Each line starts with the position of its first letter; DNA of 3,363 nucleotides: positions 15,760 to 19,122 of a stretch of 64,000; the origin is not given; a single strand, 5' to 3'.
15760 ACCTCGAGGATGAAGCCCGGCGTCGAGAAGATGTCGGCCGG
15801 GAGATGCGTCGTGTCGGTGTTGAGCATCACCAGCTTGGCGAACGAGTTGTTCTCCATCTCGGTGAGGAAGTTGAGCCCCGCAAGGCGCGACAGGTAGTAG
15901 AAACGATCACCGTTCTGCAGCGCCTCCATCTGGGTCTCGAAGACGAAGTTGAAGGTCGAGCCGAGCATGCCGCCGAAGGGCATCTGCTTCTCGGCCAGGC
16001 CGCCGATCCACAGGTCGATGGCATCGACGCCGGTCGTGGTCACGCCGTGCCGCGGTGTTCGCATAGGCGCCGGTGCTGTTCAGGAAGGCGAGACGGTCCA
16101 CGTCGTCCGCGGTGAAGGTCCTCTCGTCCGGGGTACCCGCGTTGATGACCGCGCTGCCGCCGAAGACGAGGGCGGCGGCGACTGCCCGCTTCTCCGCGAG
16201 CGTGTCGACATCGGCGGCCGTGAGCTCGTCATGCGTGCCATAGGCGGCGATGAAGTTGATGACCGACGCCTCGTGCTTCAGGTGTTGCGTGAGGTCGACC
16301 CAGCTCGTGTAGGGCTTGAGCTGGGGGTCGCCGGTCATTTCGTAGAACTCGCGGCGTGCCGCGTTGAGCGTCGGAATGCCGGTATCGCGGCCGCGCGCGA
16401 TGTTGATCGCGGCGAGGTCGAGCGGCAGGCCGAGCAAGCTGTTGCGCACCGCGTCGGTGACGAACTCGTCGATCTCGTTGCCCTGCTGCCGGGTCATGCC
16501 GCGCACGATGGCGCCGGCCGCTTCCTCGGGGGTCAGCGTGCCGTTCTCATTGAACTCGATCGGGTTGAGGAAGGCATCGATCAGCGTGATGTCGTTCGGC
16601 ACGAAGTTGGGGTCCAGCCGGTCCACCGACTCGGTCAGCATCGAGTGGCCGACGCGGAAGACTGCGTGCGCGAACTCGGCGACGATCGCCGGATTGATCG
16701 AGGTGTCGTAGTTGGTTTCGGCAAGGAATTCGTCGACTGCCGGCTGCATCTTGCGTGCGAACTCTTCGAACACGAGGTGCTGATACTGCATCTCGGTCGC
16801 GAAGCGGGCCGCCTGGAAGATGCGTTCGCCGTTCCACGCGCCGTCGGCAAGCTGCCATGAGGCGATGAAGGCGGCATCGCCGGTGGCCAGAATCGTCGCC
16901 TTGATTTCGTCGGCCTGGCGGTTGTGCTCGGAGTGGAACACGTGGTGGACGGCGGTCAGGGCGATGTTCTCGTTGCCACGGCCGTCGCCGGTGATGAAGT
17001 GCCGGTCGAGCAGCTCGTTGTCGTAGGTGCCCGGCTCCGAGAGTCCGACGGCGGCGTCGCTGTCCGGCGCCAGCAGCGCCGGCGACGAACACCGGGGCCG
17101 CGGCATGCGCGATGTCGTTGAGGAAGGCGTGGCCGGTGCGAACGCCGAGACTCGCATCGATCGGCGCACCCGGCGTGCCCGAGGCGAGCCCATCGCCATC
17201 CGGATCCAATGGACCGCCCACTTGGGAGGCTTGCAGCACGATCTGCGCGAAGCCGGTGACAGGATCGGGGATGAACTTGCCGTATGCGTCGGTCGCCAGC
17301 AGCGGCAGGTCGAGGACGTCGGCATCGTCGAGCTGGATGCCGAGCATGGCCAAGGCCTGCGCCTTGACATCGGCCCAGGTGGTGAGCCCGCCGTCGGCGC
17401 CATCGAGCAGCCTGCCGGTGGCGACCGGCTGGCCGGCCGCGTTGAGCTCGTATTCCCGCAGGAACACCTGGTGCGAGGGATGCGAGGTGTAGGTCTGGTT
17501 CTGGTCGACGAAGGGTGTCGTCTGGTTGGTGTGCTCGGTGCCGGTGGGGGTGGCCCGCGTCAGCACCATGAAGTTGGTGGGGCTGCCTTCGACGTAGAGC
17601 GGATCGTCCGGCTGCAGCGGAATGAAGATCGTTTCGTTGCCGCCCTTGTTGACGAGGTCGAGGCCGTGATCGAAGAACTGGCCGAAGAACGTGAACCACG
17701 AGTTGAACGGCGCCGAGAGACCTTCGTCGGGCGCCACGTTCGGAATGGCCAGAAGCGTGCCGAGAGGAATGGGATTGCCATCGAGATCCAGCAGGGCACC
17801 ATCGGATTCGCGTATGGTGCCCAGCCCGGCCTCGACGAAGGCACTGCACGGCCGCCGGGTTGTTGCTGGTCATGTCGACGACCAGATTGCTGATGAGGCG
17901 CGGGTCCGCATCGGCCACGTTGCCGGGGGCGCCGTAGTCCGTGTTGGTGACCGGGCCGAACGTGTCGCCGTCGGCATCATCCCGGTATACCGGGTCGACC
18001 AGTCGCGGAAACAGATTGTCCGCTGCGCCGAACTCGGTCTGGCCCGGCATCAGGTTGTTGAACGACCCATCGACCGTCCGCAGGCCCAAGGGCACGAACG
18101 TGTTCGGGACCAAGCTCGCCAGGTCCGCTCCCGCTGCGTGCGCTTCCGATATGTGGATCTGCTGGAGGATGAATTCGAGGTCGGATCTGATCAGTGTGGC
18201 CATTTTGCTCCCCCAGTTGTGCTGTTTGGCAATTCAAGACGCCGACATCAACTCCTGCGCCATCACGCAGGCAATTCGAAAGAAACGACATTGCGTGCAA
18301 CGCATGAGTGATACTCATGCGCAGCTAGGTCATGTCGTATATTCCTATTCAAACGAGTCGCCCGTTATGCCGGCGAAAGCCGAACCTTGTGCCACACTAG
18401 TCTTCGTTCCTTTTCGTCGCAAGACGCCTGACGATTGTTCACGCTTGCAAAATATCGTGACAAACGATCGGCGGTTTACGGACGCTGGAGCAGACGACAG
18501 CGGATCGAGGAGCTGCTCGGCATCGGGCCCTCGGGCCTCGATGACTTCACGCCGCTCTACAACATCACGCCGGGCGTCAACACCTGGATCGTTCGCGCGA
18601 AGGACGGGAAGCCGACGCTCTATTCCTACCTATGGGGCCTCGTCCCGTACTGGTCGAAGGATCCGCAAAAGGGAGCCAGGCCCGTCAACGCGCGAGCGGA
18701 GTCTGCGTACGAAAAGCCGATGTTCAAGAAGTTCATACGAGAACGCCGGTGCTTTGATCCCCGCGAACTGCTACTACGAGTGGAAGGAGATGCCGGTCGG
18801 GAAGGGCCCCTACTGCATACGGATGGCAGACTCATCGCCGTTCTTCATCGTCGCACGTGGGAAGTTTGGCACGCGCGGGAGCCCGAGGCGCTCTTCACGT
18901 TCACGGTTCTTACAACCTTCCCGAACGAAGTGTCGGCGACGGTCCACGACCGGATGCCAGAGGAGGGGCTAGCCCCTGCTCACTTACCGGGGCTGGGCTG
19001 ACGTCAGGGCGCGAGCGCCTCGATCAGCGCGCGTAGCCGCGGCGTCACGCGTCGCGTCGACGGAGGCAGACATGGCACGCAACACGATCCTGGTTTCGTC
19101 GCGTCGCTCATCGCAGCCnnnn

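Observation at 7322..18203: ~10.9 kb MopA-like gene: two animal-haem-peroxidase domains fused to three RTX blocks and a T1SS C-terminal signal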

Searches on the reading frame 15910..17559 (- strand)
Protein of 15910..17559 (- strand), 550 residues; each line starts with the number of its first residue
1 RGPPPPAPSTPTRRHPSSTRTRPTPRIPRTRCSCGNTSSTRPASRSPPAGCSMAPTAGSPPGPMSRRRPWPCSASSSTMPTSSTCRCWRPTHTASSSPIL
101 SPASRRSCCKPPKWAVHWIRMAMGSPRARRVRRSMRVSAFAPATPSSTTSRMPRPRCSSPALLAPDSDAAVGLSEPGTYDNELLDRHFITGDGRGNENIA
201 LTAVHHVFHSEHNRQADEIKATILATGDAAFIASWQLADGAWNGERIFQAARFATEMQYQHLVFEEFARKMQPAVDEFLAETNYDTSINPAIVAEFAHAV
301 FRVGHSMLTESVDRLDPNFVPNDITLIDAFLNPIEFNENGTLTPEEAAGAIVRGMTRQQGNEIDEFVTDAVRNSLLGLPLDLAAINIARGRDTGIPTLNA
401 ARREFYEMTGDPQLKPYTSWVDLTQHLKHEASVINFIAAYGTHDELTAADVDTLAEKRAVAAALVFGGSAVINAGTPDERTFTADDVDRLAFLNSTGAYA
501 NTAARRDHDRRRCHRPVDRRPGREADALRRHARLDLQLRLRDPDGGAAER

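Call 5: search_protein_families(library=pfam, proteins=[window:15910-17559:-], max_evalue=0.01)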
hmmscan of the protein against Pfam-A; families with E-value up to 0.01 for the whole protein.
window:15910-17559:- (550 aa): 1 family
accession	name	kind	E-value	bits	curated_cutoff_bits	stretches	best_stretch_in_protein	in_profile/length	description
PF03098.20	An_peroxidase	-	4.7e-45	154.6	25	1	186-446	208-449/530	Animal haem peroxidase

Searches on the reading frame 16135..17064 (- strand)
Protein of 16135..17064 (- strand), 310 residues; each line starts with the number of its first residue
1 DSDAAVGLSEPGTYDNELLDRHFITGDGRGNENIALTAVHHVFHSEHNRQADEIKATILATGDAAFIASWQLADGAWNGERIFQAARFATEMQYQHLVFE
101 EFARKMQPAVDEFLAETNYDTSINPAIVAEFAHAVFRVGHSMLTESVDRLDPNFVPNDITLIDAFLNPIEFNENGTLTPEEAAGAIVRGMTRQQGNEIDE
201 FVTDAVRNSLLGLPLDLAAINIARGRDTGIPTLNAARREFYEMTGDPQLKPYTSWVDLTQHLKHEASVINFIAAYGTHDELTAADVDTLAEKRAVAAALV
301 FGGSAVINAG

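Call 13: find_related_loci(query=A1, collection=genome_contigs, flank=10000)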
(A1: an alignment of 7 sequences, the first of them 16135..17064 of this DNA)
Query A1 (310 aa) in genome_contigs; peptide patterns used: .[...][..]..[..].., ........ (x = any residue, [..] = any of these).
600 stretches matched a pattern (row limit reached: there are more); 575 encode a relative of the query (tblastn E <= 1e-3); the best 80 are kept; 77 distinct loci.
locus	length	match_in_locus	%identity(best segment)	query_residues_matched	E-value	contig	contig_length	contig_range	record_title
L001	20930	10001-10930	89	1-310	0e+0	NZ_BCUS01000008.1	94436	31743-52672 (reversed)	Variovorax boronicumulans NBRC 103145, whole genome shotgun sequence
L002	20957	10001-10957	83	1-310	3e-178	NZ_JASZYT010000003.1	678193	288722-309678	Variovorax saccharolyticus strain J22R187 L64629_3, whole genome shotgun sequence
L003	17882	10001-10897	85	12-310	1e-175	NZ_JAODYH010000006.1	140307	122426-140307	Acidovorax bellezanensis strain Be4 Be4-N0239_trimmed_contig_6, whole genome shotgun sequence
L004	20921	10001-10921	77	2-308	1e-160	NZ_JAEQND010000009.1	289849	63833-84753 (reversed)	Ramlibacter alkalitolerans strain KACC 19305 contig9, whole genome shotgun sequence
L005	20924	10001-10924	77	1-307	6e-159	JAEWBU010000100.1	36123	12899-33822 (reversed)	MAG: Proteobacteria bacterium isolate OH_PBB_264 k127_555119, whole genome shotgun sequence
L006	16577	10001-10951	73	1-307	1e-155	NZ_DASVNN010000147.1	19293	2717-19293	MAG: Ramlibacter sp. isolate SMAG_U3128 k141_944145, whole genome shotgun sequence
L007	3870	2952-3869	75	1-304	1e-160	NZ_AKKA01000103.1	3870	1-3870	Rhizobium sp. CF122 PMI09_contig170.170, whole genome shotgun sequence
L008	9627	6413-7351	73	1-310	8e-152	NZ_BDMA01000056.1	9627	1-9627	Metapseudomonas resinovorans strain MO-1, whole genome shotgun sequence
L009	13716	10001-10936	73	8-310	8e-151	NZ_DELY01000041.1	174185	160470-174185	MAG: Pseudomonas sp. UBA2684 UBA2684_contig_427, whole genome shotgun sequence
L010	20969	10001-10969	70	1-310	3e-150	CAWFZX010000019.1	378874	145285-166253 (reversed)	MAG: uncultured Alphaproteobacteria bacterium isolate MFD09267.bin.3.238 genome assembly, contig: contig_32947, whole ge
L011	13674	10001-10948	70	1-305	1e-141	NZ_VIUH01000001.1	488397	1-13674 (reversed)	Pseudomonas sp. SJZ079 Ga0314245_101, whole genome shotgun sequence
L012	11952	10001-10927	69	1-309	1e-140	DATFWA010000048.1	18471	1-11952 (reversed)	MAG TPA_asm: Candidatus Methylomirabilota bacterium isolate SMAG_U9478 k141_10659557, whole genome shotgun sequence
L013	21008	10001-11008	66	1-310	2e-140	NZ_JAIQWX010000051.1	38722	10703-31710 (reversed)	Pseudomonas sp. REP124 51, whole genome shotgun sequence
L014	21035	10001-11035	64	1-310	2e-139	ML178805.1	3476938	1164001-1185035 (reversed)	Pseudomonas sp. HS-2 genomic scaffold Scaffold1, whole genome shotgun sequence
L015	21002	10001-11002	66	1-310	5e-139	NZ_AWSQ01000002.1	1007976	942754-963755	Pseudomonas taeanensis MS-3 contig_02, whole genome shotgun sequence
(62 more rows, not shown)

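Call 38: search_protein_families(library=ncbifam, proteins=[window:16135-17064:-], max_evalue=0.001)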
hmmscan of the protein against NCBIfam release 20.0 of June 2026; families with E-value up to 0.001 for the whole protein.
window:16135-17064:- (310 aa): 0 families

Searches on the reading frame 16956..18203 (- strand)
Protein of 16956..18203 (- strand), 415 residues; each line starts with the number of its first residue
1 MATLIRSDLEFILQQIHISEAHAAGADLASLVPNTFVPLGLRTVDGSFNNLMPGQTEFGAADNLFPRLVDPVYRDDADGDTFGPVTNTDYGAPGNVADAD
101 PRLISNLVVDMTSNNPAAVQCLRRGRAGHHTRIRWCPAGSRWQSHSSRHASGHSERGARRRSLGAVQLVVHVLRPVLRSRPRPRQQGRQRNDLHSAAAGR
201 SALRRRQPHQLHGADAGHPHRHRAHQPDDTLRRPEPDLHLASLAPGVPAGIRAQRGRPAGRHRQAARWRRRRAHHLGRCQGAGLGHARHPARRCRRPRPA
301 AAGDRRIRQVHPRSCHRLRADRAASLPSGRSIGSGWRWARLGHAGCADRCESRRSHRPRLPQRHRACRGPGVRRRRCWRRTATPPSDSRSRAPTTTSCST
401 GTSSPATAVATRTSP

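Call 4: find_homologous_proteins(query=window:16956-18203:-)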
Query window:16956-18203:- (415 aa): 147 proteins with E <= 0.001 among 8000 candidates; the best 120 are listed.
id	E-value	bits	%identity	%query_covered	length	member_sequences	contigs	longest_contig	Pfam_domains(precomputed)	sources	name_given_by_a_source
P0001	4.7e-66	242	51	68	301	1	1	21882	-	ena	-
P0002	4.3e-60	222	43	88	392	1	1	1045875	PF03098.21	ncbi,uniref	ncbi:peroxidase family protein [Variovorax sp. V512]|uniref:peroxidase family protein n=1 Tax=Variov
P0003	5.5e-60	222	81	28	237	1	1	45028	-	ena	-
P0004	1.8e-55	207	47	73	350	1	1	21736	PF03098.21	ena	-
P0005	2.8e-55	206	67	29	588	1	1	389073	PF03098.21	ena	-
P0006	2.0e-53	200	42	71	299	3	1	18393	PF03098.21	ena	-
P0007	2.0e-50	190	74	28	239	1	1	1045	-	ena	-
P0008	1.9e-49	187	72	28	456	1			PF03098.21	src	-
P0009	9.5e-49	185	75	28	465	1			PF03098.21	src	-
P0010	1.9e-48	184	65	28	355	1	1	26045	PF03098.21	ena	-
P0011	2.9e-48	183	56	28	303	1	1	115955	-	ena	-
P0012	7.5e-47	179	72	29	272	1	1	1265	PF03098.21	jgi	jgi:hypothetical protein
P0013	8.0e-47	178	71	28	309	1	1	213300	PF03098.21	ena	-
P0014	1.0e-46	178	71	29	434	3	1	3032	PF03098.21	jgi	jgi:hypothetical protein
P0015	1.2e-46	178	72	28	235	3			-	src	-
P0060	5.8e-34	136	65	24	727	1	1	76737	PF00353.26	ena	-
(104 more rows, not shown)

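Call 5: search_protein_families(library=pfam, proteins=[window:16956-18203:-], max_evalue=0.01)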
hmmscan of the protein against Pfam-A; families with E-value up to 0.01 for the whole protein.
window:16956-18203:- (415 aa): 1 family
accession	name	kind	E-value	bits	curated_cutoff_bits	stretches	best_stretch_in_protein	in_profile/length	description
PF03098.20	An_peroxidase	-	0.0031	16.6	25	1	42-116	2-64/530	Animal haem peroxidase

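Call 59: find_encoding_contigs(protein=P0060, flank=10000, max_places=3)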
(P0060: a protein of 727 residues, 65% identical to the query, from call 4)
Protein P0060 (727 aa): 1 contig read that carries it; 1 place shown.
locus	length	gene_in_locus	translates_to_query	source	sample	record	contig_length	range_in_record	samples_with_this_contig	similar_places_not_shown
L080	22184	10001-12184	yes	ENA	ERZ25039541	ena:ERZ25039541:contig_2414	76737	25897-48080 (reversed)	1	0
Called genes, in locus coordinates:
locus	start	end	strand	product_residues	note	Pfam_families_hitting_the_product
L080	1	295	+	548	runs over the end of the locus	PF00672:HAMP, PF00512:HisKA (weak), PF02518:HATPase_c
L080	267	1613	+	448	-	PF00072:Response_reg, PF00158:Sigma54_activat, PF14532:Sigma54_activ_2, PF07728:AAA_5 (weak), PF25601:AAA_lid_14, PF02954:HTH_8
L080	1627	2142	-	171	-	-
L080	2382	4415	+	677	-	PF03412:Peptidase_C39, PF00664:ABC_membrane, PF00005:ABC_tran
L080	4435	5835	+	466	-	PF25919:BSH_CusB (faint), PF25973:BSH_CzcB (weak), PF25917:BSH_RND, PF25984:BSH_YknX (weak), PF25988:HH_CyaD, PF25994:HH_AprE, PF26002:Beta-barrel_AprE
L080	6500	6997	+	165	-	-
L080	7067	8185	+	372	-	PF03098:An_peroxidase (weak)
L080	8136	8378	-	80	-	-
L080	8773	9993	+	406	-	PF03098:An_peroxidase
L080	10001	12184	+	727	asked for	PF00353:HemolysinCabind (faint)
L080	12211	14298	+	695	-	PF03098:An_peroxidase, PF00353:HemolysinCabind (weak)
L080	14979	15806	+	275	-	-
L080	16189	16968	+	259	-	PF00353:HemolysinCabind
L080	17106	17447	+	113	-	-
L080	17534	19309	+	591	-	PF07732:Cu-oxidase_3 (faint), PF07731:Cu-oxidase_2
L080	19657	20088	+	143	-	-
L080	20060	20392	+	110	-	-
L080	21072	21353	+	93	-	-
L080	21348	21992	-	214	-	-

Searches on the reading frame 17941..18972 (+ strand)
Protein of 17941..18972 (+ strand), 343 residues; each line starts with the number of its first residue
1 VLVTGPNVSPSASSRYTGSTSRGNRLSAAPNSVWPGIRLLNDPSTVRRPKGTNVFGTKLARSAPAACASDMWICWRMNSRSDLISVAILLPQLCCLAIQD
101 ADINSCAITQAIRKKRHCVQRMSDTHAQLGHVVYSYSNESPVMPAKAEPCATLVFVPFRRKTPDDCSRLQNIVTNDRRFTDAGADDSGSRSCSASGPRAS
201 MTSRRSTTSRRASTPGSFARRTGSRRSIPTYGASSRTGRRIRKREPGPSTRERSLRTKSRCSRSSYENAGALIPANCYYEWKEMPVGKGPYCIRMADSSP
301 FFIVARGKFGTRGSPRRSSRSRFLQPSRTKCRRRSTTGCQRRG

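Call 22: search_protein_families(library=pfam, proteins=[window:17941-18972:+], max_evalue=0.001)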
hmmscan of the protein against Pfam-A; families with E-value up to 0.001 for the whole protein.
window:17941-18972:+ (343 aa): 1 family
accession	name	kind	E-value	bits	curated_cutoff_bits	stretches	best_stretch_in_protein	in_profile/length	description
PF02586.19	SRAP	-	1.8e-05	24.8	27.1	1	259-303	87-131/214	SOS response associated peptidase (SRAP)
